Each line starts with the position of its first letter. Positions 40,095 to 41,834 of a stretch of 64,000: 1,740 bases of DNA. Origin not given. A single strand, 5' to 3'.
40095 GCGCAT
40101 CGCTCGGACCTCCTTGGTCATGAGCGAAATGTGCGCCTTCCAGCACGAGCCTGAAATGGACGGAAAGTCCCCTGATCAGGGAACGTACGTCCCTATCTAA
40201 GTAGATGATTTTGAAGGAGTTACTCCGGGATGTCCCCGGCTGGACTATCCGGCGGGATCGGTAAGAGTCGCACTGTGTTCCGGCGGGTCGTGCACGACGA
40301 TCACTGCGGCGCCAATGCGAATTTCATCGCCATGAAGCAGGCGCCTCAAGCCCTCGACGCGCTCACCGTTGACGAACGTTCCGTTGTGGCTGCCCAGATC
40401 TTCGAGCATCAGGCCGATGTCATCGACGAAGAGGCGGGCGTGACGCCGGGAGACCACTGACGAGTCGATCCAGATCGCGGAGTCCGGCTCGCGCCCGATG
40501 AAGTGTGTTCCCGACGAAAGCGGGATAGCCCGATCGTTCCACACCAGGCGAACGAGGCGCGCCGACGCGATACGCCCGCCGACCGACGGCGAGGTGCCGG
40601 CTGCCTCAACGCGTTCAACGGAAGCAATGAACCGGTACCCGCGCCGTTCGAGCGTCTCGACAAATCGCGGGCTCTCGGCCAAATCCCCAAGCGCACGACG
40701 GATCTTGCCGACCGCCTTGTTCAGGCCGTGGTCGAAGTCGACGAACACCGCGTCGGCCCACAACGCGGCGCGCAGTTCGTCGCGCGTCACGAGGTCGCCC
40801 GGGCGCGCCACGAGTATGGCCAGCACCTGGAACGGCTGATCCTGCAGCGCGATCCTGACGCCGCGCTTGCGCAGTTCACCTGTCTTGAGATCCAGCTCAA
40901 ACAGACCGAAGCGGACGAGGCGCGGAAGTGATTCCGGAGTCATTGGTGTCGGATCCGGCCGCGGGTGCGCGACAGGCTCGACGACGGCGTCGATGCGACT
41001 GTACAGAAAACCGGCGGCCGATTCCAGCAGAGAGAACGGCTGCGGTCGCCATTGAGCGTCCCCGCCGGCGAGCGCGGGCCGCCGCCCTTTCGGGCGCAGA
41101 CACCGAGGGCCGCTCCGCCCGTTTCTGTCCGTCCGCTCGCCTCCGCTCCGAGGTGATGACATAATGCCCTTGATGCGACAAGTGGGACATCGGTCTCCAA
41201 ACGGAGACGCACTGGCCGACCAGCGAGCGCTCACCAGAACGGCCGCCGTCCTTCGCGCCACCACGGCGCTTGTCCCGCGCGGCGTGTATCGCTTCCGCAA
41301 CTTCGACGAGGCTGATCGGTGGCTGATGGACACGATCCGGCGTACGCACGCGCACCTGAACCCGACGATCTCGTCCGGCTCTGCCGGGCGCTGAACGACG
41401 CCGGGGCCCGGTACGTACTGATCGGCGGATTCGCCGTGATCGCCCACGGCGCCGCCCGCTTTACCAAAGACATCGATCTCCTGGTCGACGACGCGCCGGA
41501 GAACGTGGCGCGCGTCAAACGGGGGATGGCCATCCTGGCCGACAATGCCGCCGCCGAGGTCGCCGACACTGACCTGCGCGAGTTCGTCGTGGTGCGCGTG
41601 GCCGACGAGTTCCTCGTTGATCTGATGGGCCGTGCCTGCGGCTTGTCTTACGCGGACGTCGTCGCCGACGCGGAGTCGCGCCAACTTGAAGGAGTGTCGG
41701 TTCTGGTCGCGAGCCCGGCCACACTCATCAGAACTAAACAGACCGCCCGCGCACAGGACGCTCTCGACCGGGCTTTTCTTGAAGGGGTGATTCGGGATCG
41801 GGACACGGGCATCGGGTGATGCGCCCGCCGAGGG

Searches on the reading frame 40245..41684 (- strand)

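Call 23: search_protein_families(library=pfam, proteins=[window:40245-41684:-], max_evalue=0.00001)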
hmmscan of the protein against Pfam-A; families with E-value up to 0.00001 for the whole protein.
window:40245-41684:- (479 aa): 3 families
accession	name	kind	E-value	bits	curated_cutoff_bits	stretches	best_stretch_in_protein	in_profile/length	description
PF00498.31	FHA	-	4.5e-19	69.1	20.7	1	395-458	2-67/67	FHA domain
PF00486.34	Trans_reg_C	-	1.2e-12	48.1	26.2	1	277-352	3-77/77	Transcriptional regulatory protein, C terminal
PF16697.10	Yop-YscD_cpl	-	2.2e-12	47.5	33.2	1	386-464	11-90/94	Inner membrane component of T3SS, cytoplasmic domain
